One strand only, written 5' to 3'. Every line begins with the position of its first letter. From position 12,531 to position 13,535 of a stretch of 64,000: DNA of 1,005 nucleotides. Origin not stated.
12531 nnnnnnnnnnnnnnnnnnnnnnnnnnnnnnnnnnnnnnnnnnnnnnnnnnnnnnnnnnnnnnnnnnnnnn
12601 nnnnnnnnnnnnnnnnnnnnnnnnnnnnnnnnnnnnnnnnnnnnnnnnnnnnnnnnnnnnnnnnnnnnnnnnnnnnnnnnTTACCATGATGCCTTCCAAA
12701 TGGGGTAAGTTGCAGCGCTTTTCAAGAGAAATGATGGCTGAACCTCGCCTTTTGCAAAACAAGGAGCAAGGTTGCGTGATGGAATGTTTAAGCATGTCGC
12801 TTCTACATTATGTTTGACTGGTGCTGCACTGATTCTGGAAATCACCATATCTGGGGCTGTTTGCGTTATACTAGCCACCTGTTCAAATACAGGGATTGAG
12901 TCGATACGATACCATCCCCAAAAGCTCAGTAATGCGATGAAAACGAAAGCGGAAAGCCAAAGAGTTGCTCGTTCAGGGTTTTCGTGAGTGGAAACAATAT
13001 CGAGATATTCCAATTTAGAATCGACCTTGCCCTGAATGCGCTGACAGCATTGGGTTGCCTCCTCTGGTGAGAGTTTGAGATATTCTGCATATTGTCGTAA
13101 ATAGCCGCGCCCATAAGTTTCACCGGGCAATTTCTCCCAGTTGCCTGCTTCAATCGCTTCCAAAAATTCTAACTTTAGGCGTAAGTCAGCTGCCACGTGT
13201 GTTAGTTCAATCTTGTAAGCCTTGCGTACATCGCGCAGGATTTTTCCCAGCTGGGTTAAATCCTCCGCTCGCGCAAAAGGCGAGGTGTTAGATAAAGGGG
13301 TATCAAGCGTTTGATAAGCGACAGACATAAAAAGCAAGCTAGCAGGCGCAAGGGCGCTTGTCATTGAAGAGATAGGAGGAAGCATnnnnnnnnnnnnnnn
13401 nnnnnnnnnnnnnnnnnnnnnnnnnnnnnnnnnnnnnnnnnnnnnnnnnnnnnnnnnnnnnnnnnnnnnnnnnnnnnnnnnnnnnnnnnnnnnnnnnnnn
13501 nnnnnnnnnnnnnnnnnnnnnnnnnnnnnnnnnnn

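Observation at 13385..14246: Tandemly duplicated mini-cassette: regulatory DNA conserved far better than the coding sequence it controls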

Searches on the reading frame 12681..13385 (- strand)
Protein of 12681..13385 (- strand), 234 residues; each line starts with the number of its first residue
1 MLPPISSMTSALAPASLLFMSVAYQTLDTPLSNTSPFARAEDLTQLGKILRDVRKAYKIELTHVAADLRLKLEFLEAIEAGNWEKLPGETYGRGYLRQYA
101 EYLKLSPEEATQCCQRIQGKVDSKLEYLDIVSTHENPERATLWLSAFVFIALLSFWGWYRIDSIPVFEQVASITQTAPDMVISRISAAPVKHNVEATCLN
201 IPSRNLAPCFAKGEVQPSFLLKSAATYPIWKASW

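Call 8: search_protein_families(library=pfam, proteins=[window:12681-13385:-], max_evalue=1)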
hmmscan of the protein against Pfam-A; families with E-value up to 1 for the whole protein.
window:12681-13385:- (234 aa): 3 families
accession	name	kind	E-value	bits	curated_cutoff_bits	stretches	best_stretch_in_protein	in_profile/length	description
PF13413.12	HTH_25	-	3e-19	69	24.6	1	49-109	1-61/62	Helix-turn-helix domain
PF12844.13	HTH_19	-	0.001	19.4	30.2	1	47-109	1-57/64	Helix-turn-helix domain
PF22092.2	T26-6p_Ig-like_dom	-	0.074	13.6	27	1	173-234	8-64/137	T26-6p, immunoglobulin-like domain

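Call 25: find_homologous_proteins(query=window:12681-13385:-, max_evalue=1e-10)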
Query window:12681-13385:- (234 aa): 12 proteins with E <= 1e-10 among 576 candidates.
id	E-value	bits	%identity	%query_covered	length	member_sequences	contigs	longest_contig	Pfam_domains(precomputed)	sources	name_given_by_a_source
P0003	3.1e-152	523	100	100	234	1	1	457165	PF13413.13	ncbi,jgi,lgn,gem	-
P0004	5.8e-99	348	73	92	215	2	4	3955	PF12844.14,PF13413.13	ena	-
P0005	2.9e-68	248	56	91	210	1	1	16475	PF13413.13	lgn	-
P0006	1.6e-65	239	53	92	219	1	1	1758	PF13413.13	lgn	-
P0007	1.3e-64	236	51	93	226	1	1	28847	PF13413.13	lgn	-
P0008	6.0e-63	231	53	92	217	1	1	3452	PF12844.14,PF13413.13,PF13560.13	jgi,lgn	-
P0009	6.3e-62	227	50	92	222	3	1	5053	PF13413.13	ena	-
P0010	2.0e-60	222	51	90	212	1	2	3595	PF13413.13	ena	-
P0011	1.9e-46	177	43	83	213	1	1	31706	PF13413.13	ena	-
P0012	1.9e-30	124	35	74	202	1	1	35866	PF12844.14,PF13413.13,PF13560.13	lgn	-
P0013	1.3e-26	112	35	74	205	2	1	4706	PF13413.13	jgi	-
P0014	4.9e-24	103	33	78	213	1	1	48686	PF13413.13,PF13560.13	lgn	-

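Call 26: find_encoding_contigs(protein=P0004, flank=10000, max_places=4)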
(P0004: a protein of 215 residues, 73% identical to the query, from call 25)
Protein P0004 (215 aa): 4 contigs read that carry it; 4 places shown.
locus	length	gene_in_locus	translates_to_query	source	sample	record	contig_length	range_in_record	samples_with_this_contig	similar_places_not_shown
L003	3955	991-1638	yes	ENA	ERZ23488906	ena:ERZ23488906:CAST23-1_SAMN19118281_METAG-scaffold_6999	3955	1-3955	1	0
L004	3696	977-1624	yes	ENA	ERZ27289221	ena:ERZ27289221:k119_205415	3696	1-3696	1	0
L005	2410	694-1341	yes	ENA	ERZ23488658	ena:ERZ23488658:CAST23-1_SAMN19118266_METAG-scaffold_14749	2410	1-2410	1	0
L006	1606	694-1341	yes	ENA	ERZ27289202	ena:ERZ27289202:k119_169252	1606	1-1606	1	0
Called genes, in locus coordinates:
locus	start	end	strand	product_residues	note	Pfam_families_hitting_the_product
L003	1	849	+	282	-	?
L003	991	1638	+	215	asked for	PF12844:HTH_19 (weak), PF13413:HTH_25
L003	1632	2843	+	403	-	PF04551:GcpE, PF26540:GcpE_C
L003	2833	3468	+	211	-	PF03548:LolA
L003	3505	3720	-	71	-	PF00313:CSD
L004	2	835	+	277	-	?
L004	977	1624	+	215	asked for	PF12844:HTH_19 (weak), PF13413:HTH_25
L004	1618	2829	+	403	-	PF04551:GcpE, PF26540:GcpE_C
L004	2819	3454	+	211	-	PF03548:LolA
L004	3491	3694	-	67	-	?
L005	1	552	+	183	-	?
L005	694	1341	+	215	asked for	PF12844:HTH_19 (weak), PF13413:HTH_25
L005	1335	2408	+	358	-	?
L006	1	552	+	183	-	?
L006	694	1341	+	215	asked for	PF12844:HTH_19 (weak), PF13413:HTH_25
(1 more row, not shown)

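Call 27: find_encoding_contigs(protein=P0005, flank=10000, max_places=3)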
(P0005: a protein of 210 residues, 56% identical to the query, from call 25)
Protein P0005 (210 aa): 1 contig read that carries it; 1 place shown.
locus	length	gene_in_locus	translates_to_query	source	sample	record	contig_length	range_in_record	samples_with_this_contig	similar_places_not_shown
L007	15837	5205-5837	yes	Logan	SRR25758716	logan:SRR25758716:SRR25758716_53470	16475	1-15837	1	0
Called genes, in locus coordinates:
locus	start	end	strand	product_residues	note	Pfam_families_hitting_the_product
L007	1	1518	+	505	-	?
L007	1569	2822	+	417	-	PF00696:AA_kinase, PF01842:ACT, PF22468:ACT_9, PF13840:ACT_7, PF22468:ACT_9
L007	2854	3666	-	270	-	PF01435:Peptidase_M48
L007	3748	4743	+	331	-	PF03060:NMO, PF05690:ThiG (weak), PF01180:DHO_dh (faint)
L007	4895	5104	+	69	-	-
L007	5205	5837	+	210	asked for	PF13413:HTH_25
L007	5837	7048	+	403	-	PF04551:GcpE, PF26540:GcpE_C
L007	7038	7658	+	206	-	PF03548:LolA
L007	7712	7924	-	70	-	PF00313:CSD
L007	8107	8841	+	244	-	PF04972:BON, PF00691:OmpA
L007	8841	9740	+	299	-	PF14520:HHH_5 (faint), PF14229:DUF4332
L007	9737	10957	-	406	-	PF01546:Peptidase_M20, PF07687:M20_dimer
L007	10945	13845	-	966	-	PF12705:PDDEXK_1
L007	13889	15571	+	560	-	PF13481:AAA_25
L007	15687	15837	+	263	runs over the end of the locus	?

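Call 28: find_encoding_contigs(protein=P0007, flank=10000, max_places=3)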
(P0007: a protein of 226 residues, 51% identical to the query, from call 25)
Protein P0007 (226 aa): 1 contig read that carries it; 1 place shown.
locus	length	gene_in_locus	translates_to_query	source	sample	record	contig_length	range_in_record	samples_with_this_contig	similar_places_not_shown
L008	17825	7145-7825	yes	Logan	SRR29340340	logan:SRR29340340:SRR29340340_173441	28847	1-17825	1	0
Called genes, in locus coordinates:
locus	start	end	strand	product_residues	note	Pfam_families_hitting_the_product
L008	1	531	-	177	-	?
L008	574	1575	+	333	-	PF05401:NodS (faint), PF13489:Methyltransf_23, PF08241:Methyltransf_11, PF08242:Methyltransf_12, PF13649:Methyltransf_25, PF13847:Methyltransf_31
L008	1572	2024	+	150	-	PF13527:Acetyltransf_9 (faint), PF00583:Acetyltransf_1, PF13673:Acetyltransf_10 (weak), PF13508:Acetyltransf_7, PF08445:FR47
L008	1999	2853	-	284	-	PF06691:DUF1189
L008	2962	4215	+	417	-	PF00696:AA_kinase, PF01842:ACT, PF22468:ACT_9, PF13840:ACT_7, PF22468:ACT_9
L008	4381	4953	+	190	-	PF04011:LemA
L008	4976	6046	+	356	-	PF11335:DUF3137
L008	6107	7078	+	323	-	PF00478:IMPDH (weak), PF03060:NMO, PF05690:ThiG (weak), PF01180:DHO_dh (faint)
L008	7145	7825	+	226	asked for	PF13413:HTH_25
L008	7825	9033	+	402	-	PF04551:GcpE, PF26540:GcpE_C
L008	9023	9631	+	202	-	PF03548:LolA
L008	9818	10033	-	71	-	PF00313:CSD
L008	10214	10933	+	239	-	PF04972:BON, PF00691:OmpA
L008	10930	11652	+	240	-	PF14229:DUF4332, PF14520:HHH_5 (faint)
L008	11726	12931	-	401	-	PF01546:Peptidase_M20, PF07687:M20_dimer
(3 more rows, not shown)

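Call 32: find_encoding_contigs(protein=P0003, flank=3000, max_places=6)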
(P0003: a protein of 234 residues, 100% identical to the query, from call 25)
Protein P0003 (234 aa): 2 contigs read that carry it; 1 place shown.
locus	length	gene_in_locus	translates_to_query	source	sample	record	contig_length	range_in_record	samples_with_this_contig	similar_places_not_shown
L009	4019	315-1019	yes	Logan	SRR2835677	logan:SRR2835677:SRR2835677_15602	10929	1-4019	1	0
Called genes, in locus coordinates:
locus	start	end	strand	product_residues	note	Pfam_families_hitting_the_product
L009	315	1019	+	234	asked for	PF13413:HTH_25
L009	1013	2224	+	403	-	PF04551:GcpE, PF26540:GcpE_C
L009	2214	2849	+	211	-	PF03548:LolA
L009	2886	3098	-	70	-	PF00313:CSD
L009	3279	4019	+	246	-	PF04972:BON, PF00691:OmpA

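Call 33: find_encoding_contigs(protein=P0009, flank=6000, max_places=3)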
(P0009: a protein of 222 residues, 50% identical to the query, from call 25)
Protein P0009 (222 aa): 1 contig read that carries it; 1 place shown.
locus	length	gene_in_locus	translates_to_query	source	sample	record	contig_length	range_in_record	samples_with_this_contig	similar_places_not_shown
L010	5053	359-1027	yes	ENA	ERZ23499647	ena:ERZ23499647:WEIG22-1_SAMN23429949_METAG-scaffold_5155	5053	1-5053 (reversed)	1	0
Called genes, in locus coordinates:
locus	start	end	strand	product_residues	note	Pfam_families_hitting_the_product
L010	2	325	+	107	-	?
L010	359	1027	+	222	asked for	PF13413:HTH_25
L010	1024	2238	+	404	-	PF04551:GcpE, PF26540:GcpE_C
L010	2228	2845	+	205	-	PF03548:LolA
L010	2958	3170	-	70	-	PF00313:CSD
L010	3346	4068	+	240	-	PF04972:BON, PF00691:OmpA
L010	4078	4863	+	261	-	PF14520:HHH_5 (faint), PF14229:DUF4332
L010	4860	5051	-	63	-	?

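Call 34: find_encoding_contigs(protein=P0008, flank=6000, max_places=3)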
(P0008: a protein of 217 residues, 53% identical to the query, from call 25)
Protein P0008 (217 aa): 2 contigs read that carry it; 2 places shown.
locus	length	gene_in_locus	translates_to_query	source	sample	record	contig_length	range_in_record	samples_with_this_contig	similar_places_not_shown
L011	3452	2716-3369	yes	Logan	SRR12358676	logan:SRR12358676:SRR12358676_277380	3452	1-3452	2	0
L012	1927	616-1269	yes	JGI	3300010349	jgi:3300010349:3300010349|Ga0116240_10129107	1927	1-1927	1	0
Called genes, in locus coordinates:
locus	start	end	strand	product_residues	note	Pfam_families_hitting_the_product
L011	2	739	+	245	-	?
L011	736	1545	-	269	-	PF01435:Peptidase_M48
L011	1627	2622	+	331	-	PF00478:IMPDH (faint), PF03060:NMO, PF05690:ThiG (weak)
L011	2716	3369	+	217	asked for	PF12844:HTH_19 (weak), PF13560:HTH_31 (faint), PF13413:HTH_25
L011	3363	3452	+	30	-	?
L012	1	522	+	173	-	?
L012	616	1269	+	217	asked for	PF12844:HTH_19 (weak), PF13560:HTH_31 (faint), PF13413:HTH_25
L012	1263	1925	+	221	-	?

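Call 36: find_encoding_contigs(protein=P0010, flank=6000, max_places=3)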
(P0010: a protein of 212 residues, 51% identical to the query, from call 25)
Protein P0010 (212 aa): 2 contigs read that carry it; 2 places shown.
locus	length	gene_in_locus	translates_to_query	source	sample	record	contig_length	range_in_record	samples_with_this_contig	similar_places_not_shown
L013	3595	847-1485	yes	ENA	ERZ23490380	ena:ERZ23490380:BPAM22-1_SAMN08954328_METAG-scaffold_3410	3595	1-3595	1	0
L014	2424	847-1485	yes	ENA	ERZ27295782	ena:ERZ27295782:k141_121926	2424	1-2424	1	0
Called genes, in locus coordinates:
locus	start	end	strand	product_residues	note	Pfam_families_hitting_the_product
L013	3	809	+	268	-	?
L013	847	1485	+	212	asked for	PF13413:HTH_25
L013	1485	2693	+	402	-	PF04551:GcpE, PF26540:GcpE_C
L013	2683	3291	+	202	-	PF03548:LolA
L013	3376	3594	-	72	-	?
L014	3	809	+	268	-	?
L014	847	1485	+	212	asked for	PF13413:HTH_25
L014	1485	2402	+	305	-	PF04551:GcpE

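Call 37: find_encoding_contigs(protein=P0011, flank=8000, max_places=3)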
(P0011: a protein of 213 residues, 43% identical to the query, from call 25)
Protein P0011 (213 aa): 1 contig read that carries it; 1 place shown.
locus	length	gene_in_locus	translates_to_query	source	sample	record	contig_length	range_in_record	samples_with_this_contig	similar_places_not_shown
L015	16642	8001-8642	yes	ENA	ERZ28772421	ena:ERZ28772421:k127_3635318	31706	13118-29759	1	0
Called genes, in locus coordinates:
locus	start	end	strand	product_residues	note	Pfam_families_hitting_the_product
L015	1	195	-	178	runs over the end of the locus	PF01899:MNHE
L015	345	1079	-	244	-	PF01925:TauE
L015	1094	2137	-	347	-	PF02547:Queuosine_synth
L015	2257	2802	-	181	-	PF00160:Pro_isomerase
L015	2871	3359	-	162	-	PF01467:CTP_transf_like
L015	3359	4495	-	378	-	-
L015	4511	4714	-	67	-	-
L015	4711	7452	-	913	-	PF00521:DNA_topoisoIV, PF03989:DNA_gyraseA_C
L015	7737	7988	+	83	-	-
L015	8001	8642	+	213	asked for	PF13413:HTH_25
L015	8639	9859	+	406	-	PF04551:GcpE, PF26540:GcpE_C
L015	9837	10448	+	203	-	PF03548:LolA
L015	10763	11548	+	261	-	PF00535:Glycos_transf_2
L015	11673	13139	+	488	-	PF00353:HemolysinCabind (weak)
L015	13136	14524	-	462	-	PF25919:BSH_CusB (faint), PF25994:HH_AprE, PF26002:Beta-barrel_AprE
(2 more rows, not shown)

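Call 79: find_encoding_contigs(protein=P0006, flank=3000, max_places=3)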
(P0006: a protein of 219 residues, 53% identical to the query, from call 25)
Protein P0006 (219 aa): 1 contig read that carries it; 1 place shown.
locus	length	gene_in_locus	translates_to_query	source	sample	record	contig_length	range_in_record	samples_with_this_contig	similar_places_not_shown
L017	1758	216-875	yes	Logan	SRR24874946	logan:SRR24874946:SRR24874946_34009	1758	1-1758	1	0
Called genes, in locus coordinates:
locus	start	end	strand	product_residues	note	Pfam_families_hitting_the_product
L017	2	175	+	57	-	?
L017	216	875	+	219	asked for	PF13413:HTH_25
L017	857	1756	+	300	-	?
